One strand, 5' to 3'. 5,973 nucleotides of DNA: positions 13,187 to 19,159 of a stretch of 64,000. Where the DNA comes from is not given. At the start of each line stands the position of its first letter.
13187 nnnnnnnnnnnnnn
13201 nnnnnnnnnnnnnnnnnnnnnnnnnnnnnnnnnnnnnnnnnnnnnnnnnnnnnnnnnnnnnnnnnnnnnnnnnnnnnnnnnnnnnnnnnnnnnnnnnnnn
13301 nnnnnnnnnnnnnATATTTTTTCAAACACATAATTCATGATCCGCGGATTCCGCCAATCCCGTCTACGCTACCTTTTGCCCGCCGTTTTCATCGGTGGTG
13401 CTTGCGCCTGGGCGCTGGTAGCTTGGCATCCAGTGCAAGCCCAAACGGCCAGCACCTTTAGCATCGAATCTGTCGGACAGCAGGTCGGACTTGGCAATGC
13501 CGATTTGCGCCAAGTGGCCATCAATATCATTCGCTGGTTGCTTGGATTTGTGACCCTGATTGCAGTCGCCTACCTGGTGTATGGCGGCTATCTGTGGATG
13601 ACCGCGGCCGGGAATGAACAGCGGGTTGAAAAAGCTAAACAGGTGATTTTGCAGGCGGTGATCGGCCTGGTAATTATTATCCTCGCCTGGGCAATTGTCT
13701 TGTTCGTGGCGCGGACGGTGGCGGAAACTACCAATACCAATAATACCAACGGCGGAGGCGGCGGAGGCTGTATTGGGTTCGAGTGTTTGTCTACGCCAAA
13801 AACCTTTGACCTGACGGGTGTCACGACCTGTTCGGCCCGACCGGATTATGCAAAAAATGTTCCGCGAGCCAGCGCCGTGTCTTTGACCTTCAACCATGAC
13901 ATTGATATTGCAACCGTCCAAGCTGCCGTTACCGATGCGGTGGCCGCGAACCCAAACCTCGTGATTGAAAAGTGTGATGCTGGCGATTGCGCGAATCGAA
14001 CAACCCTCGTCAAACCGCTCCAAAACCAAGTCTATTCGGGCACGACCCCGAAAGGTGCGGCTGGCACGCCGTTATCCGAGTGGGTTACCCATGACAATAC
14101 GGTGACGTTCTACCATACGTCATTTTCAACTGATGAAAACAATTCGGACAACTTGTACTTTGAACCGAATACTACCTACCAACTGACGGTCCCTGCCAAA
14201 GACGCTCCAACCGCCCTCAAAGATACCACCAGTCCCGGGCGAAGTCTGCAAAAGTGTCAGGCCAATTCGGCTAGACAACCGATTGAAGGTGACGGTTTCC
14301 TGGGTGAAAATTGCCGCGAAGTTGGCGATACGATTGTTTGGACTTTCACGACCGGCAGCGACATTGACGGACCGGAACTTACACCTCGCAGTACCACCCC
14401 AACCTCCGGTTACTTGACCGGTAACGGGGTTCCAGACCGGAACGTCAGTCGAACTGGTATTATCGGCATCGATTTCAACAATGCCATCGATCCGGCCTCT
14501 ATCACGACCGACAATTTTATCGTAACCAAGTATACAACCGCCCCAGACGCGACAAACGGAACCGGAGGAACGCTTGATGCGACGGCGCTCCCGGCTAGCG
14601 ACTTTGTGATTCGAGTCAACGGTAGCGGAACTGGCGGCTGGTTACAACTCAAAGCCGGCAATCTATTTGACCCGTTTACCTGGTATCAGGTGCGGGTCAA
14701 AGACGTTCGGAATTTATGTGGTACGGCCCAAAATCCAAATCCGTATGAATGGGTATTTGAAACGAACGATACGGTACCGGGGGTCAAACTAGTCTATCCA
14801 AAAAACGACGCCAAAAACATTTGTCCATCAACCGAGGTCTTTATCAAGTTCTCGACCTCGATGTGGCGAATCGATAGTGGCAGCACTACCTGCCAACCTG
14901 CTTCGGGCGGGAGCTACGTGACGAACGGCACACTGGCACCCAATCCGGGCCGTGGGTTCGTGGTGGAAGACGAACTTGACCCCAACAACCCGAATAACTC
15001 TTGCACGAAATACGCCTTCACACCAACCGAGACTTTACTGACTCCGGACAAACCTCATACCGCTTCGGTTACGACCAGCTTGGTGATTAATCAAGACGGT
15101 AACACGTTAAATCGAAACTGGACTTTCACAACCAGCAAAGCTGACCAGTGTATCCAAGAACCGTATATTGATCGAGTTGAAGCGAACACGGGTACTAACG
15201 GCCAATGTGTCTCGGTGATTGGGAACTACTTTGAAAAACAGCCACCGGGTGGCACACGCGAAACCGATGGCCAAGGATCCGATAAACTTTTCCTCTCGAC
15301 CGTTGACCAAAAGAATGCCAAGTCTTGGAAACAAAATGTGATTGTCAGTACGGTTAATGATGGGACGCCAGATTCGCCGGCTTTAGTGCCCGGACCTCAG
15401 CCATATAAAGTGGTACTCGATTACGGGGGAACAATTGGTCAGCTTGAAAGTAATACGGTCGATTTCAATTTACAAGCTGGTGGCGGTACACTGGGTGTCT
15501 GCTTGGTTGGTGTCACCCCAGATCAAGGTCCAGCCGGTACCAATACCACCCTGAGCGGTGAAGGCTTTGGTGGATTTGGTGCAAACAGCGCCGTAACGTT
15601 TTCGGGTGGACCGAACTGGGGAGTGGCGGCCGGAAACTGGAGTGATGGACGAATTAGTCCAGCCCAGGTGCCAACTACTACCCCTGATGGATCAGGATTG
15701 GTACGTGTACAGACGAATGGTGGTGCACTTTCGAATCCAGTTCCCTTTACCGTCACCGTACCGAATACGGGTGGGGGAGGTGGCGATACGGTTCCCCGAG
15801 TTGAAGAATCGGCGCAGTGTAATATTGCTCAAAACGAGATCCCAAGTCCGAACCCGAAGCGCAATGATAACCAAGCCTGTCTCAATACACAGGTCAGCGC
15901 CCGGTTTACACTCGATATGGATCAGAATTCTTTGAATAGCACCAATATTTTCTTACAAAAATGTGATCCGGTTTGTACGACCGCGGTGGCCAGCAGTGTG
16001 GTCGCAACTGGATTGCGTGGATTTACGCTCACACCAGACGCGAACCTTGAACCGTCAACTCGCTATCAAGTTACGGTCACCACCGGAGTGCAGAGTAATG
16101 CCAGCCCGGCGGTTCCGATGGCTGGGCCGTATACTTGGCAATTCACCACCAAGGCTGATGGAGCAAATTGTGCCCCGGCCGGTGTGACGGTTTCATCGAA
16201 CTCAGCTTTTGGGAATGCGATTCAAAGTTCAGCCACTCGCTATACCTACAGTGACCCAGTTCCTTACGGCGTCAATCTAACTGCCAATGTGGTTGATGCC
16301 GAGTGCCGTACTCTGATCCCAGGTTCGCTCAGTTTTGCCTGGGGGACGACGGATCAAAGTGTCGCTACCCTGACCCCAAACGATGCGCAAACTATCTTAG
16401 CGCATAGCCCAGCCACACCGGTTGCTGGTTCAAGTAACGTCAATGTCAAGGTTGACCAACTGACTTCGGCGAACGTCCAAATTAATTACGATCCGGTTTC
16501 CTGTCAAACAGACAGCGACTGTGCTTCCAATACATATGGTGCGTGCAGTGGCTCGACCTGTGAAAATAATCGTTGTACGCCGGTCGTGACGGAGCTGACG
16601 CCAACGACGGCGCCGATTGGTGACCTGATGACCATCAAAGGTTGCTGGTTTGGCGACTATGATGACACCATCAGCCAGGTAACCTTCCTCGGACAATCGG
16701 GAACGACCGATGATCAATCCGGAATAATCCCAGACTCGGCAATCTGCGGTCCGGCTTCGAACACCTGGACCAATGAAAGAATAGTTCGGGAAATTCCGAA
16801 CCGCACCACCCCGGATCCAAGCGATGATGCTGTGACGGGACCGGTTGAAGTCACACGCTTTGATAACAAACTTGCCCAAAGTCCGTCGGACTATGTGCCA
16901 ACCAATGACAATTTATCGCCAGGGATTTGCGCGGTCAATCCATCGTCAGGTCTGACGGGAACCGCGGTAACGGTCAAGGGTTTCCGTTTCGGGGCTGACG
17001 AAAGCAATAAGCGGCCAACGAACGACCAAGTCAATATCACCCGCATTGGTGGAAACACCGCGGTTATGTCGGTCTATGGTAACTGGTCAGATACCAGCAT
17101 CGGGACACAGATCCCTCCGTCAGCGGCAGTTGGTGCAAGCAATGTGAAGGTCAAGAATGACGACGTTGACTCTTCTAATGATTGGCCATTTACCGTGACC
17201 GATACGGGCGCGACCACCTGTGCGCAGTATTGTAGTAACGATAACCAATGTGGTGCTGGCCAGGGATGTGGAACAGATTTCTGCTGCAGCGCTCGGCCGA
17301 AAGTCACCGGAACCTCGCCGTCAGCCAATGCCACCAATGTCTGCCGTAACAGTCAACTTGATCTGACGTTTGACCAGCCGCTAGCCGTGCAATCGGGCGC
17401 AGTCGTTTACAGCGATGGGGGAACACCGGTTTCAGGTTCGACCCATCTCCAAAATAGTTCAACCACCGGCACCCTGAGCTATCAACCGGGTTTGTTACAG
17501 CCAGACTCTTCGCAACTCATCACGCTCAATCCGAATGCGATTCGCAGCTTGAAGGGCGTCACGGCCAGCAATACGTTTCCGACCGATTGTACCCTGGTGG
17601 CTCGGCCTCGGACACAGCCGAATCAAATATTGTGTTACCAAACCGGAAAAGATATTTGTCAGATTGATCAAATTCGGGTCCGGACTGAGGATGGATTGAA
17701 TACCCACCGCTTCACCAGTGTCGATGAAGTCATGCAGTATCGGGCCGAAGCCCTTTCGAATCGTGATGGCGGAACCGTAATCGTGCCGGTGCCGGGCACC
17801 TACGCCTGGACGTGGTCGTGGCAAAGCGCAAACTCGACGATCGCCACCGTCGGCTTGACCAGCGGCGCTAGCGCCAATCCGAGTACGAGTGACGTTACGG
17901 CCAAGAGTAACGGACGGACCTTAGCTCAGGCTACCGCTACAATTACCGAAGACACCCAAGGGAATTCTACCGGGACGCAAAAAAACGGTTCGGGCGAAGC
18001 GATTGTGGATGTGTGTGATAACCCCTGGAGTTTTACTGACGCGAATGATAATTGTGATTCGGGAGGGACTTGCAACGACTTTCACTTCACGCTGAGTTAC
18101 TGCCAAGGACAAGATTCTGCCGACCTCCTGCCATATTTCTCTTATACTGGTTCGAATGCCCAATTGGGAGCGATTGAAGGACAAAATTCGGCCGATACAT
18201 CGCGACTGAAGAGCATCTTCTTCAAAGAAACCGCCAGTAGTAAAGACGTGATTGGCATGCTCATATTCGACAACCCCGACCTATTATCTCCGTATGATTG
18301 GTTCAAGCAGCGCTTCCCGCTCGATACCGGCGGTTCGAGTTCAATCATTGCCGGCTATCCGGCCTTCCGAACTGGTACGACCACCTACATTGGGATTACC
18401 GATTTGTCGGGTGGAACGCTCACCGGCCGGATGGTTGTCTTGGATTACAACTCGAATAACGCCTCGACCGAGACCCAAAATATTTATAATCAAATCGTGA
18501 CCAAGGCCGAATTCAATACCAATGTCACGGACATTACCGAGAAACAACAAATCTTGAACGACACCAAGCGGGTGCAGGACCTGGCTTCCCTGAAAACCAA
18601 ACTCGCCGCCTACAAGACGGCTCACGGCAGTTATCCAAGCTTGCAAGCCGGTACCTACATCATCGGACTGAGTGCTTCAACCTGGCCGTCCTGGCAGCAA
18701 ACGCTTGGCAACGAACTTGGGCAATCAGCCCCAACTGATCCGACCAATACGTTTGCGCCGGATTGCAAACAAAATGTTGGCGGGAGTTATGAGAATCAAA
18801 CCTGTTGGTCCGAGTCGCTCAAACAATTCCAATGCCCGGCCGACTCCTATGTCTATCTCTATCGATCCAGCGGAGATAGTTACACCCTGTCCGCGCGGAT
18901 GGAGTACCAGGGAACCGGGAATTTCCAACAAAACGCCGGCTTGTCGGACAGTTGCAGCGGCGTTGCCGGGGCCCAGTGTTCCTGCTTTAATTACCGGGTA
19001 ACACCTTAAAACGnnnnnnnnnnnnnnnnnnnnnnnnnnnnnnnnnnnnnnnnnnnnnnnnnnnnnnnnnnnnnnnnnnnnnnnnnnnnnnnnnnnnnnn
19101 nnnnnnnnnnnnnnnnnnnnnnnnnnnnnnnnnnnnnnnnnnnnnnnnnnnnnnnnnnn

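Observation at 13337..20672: Operon of a 1890-aa protein combining a conjugative-pilin-like (VirB2/TrbC) N-terminal hairpin with a type IV pilin/GspG-like C-terminal head, plus two Ca-binding TSP3-repeat membrane proteins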

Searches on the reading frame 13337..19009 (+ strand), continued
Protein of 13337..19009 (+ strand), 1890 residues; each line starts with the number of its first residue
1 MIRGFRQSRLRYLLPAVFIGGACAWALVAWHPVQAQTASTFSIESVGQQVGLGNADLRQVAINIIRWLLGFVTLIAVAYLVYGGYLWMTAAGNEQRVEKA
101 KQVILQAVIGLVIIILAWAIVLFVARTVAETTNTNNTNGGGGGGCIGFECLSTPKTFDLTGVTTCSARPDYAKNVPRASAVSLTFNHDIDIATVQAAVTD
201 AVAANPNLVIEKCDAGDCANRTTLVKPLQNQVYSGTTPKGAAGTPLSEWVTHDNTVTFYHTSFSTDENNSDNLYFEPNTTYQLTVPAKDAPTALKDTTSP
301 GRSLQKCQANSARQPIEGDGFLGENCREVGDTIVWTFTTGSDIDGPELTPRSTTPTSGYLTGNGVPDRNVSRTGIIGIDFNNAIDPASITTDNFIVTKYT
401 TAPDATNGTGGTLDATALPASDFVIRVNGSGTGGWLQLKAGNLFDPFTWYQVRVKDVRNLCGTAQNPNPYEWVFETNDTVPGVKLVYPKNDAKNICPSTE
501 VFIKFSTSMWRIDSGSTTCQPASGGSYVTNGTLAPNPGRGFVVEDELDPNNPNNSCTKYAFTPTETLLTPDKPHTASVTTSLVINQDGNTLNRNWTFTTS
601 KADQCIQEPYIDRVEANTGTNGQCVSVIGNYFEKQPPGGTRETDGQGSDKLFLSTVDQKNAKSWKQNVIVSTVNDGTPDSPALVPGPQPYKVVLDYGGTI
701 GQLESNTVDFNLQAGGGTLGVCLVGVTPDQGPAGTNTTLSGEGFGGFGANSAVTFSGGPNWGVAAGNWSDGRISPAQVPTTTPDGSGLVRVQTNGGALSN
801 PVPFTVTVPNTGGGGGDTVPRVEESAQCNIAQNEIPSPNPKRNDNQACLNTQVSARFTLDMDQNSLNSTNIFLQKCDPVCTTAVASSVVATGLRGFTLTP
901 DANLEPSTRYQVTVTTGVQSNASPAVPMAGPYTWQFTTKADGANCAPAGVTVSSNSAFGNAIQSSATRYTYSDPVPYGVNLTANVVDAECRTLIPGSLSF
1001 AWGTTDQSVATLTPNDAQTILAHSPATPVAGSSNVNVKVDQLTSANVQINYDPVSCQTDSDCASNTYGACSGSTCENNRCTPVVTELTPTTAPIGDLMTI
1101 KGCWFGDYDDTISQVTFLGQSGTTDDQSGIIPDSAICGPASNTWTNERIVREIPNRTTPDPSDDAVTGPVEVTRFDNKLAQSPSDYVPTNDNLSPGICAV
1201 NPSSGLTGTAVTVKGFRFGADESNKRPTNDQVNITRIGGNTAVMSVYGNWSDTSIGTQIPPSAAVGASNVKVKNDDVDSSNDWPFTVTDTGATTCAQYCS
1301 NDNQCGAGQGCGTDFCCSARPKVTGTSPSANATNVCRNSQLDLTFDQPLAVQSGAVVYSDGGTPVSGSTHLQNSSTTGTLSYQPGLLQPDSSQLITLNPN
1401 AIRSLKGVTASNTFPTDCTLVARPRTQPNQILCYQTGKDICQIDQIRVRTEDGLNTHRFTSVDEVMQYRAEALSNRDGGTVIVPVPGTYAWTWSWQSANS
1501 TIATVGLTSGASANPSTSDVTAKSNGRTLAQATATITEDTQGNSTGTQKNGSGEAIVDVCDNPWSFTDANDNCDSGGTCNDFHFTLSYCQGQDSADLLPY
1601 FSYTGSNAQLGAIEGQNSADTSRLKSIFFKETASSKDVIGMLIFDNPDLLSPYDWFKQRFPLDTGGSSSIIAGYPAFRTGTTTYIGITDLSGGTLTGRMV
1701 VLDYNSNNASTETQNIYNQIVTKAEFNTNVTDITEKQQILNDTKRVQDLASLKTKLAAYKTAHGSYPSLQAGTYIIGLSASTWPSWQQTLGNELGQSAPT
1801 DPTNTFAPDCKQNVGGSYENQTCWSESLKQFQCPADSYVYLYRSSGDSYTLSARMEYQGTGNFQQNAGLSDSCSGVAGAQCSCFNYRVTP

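Call 89: search_protein_families(library=phrogs, proteins=[window:13337-19009:+], max_evalue=0.001)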
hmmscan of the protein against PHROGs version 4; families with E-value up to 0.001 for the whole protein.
window:13337-19009:+ (1890 aa): 0 families

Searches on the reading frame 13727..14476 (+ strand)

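Call 79: search_protein_families(library=pfam, proteins=[window:13727-14476:+], max_evalue=0.05)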
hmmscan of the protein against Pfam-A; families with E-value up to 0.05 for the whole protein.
window:13727-14476:+ (250 aa): 1 family
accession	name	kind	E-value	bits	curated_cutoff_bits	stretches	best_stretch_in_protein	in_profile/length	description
PF13205.12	Big_5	-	0.0006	20.9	23.6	1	40-131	14-70/105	Bacterial Ig-like domain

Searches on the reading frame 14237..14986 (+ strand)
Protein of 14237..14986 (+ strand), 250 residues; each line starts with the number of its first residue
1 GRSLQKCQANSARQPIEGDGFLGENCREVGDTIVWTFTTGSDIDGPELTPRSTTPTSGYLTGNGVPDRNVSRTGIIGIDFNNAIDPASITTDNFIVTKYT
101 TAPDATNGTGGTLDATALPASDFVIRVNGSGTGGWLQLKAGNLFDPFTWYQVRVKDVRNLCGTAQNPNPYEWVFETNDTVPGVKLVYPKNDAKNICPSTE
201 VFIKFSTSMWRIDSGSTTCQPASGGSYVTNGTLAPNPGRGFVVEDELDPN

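Call 79: search_protein_families(library=pfam, proteins=[window:14237-14986:+], max_evalue=0.05)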
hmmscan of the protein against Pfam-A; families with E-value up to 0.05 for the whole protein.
window:14237-14986:+ (250 aa): 1 family
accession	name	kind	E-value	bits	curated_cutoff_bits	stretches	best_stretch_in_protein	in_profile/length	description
PF13205.12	Big_5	-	5.2e-09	37.2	23.6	1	52-176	9-105/105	Bacterial Ig-like domain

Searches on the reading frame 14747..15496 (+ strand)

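Call 79: search_protein_families(library=pfam, proteins=[window:14747-15496:+], max_evalue=0.05)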
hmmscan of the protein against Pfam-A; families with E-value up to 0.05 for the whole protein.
window:14747-15496:+ (250 aa): 1 family
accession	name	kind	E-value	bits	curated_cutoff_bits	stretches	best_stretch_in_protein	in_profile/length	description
PF13205.12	Big_5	-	2.3e-05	25.5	23.6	1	8-129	2-105/105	Bacterial Ig-like domain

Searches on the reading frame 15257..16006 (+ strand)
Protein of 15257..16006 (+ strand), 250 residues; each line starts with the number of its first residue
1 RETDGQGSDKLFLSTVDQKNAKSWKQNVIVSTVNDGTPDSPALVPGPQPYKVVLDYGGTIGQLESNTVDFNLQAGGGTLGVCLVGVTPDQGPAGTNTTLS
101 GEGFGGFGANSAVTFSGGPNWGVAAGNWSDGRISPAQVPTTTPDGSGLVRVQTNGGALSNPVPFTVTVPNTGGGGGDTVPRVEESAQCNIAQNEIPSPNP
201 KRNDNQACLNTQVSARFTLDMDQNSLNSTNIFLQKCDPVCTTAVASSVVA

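Call 79: search_protein_families(library=pfam, proteins=[window:15257-16006:+], max_evalue=0.05)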
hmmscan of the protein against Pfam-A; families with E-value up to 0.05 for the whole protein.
window:15257-16006:+ (250 aa): 2 families
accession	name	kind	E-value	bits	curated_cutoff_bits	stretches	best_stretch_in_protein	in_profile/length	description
PF01833.30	TIG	-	0.00025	21.4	20.9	1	85-165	5-83/84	IPT/TIG domain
PF13205.12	Big_5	-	0.044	14.9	23.6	0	197-241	9-51/105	Bacterial Ig-like domain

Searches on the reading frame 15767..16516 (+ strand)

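Call 79: search_protein_families(library=pfam, proteins=[window:15767-16516:+], max_evalue=0.05)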
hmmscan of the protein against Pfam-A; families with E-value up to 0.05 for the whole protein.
window:15767-16516:+ (250 aa): 2 families
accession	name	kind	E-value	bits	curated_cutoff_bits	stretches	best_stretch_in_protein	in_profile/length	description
PF13205.12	Big_5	-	3.3e-17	63.6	23.6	1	27-128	9-105/105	Bacterial Ig-like domain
PF22839.2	DUF7015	-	0.0028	18.3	35.2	1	121-187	2-65/100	Domain of unknown function (DUF7015)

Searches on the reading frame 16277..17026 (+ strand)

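Call 79: search_protein_families(library=pfam, proteins=[window:16277-17026:+], max_evalue=0.05)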
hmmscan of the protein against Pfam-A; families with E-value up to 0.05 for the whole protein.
window:16277-17026:+ (250 aa): 1 family
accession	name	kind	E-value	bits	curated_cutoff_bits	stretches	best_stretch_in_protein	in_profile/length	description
PF01833.30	TIG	-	1.4e-07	31.9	20.9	1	102-149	1-46/84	IPT/TIG domain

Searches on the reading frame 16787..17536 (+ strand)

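Call 79: search_protein_families(library=pfam, proteins=[window:16787-17536:+], max_evalue=0.05)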
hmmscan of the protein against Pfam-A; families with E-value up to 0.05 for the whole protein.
window:16787-17536:+ (250 aa): 2 families
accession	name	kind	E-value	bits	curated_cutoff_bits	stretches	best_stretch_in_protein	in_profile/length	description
PF13205.12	Big_5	-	8.5e-08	33.3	23.6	1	170-233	4-70/105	Bacterial Ig-like domain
PF04234.18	CopC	-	0.033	15.6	23.3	0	172-220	3-52/92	CopC domain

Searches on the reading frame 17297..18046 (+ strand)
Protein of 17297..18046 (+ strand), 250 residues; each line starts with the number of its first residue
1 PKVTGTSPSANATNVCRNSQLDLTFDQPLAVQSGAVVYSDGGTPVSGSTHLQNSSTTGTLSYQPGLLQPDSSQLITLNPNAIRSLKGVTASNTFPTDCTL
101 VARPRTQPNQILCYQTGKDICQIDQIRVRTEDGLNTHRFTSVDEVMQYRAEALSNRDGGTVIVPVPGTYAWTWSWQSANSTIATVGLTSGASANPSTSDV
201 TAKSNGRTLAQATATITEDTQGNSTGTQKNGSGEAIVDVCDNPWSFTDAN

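Call 79: search_protein_families(library=pfam, proteins=[window:17297-18046:+], max_evalue=0.05)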
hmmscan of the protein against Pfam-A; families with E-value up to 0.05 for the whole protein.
window:17297-18046:+ (250 aa): 2 families
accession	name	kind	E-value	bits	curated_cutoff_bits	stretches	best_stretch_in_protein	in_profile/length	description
PF13205.12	Big_5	-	1.1e-07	33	23.6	1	1-88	5-93/105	Bacterial Ig-like domain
PF04234.18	CopC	-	0.0032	18.9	23.3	0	2-50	3-52/92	CopC domain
